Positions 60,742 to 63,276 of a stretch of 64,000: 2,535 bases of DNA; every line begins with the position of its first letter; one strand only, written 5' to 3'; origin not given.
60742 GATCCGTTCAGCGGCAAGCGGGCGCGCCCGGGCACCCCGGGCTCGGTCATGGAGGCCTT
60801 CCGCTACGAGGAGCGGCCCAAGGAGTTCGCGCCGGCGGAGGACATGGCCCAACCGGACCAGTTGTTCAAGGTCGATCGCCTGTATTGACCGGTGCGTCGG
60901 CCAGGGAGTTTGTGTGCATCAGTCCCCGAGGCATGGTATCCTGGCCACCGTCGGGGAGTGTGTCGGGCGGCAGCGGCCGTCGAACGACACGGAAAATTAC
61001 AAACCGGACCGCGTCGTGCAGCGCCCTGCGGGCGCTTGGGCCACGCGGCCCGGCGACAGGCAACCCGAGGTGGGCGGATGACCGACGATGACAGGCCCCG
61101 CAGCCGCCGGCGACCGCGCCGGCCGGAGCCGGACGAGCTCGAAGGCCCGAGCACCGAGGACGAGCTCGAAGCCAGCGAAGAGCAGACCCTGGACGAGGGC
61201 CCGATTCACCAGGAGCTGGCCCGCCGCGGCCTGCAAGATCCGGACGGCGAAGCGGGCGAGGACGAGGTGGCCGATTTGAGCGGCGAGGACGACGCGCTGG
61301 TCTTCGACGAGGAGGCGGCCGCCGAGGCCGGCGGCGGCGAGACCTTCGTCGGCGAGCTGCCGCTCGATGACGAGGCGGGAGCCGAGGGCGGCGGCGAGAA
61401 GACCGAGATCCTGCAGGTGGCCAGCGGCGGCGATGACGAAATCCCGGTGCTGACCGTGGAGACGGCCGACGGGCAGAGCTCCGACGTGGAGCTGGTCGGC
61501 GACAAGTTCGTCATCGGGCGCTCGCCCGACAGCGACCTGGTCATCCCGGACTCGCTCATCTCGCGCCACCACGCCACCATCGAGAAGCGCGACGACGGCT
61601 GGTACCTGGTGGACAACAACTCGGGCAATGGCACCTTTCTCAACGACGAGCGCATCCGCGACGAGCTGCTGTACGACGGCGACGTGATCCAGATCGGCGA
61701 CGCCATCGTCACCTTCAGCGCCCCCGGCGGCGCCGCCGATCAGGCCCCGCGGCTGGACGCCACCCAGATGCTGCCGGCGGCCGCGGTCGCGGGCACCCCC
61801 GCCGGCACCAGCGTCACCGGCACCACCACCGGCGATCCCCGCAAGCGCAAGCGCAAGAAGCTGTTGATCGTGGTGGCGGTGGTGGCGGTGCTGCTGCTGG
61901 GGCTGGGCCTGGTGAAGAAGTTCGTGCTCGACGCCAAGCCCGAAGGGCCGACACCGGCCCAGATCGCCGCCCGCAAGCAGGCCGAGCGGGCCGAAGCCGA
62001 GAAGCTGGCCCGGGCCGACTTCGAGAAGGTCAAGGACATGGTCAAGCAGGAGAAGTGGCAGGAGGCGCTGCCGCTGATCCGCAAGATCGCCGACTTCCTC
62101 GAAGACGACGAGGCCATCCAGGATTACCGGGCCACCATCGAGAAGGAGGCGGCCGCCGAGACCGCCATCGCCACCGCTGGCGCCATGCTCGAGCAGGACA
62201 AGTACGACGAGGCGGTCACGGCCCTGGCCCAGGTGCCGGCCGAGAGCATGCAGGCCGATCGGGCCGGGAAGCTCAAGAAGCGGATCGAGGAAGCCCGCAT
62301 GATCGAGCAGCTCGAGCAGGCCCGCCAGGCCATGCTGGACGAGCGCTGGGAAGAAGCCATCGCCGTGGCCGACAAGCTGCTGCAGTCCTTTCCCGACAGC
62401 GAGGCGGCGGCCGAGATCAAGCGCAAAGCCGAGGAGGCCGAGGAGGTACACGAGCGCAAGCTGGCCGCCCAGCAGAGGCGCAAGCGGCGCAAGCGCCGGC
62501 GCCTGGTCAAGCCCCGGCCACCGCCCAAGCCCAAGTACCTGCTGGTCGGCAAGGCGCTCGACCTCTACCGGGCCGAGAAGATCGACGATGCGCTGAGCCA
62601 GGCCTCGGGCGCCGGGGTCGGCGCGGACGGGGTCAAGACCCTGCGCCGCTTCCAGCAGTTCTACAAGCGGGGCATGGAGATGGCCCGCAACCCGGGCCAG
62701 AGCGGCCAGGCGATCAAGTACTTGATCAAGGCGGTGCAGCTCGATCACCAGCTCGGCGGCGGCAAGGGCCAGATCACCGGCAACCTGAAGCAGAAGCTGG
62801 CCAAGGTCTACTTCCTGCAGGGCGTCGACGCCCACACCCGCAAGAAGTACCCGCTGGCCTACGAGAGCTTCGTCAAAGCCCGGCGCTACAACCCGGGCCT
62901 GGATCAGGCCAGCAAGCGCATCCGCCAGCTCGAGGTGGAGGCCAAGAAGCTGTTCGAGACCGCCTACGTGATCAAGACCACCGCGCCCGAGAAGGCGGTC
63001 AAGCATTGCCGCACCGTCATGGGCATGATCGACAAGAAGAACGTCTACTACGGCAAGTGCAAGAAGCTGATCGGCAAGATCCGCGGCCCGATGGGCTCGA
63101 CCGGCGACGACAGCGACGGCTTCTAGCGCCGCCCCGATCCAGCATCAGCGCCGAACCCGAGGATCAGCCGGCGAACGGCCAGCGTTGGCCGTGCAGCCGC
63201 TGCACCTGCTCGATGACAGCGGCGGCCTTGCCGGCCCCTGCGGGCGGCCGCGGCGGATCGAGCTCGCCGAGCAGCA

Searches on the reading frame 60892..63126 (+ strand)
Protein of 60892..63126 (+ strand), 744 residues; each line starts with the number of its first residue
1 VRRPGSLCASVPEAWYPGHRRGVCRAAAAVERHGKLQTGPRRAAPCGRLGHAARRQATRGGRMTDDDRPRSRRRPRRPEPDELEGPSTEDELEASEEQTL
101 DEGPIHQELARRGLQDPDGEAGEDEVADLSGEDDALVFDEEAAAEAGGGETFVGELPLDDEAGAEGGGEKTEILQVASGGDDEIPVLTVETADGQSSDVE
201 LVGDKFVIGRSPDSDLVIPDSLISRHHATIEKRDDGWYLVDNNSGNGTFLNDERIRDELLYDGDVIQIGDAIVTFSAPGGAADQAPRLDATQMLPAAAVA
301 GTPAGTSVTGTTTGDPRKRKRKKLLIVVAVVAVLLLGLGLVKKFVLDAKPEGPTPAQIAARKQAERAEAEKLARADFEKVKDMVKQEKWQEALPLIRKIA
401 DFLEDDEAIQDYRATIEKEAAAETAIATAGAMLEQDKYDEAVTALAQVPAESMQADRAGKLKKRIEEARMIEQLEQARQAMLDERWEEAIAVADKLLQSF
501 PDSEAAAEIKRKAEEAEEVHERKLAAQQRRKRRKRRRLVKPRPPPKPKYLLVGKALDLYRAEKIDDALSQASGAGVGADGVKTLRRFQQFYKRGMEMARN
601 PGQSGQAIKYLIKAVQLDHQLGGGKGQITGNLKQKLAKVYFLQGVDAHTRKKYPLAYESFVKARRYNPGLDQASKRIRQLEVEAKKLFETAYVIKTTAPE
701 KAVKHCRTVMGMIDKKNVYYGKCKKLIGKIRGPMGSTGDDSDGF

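Call 58: search_protein_families(library=pfam, proteins=[window:60892-63126:+], max_evalue=0.001)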
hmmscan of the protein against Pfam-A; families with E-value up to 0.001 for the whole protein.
window:60892-63126:+ (744 aa): 2 families
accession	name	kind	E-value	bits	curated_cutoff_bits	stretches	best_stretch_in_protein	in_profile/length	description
PF00498.31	FHA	-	3.1e-22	79.2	20.7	1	207-269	2-67/67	FHA domain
PF16697.10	Yop-YscD_cpl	-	2.6e-16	60.1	33.2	1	195-277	8-92/94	Inner membrane component of T3SS, cytoplasmic domain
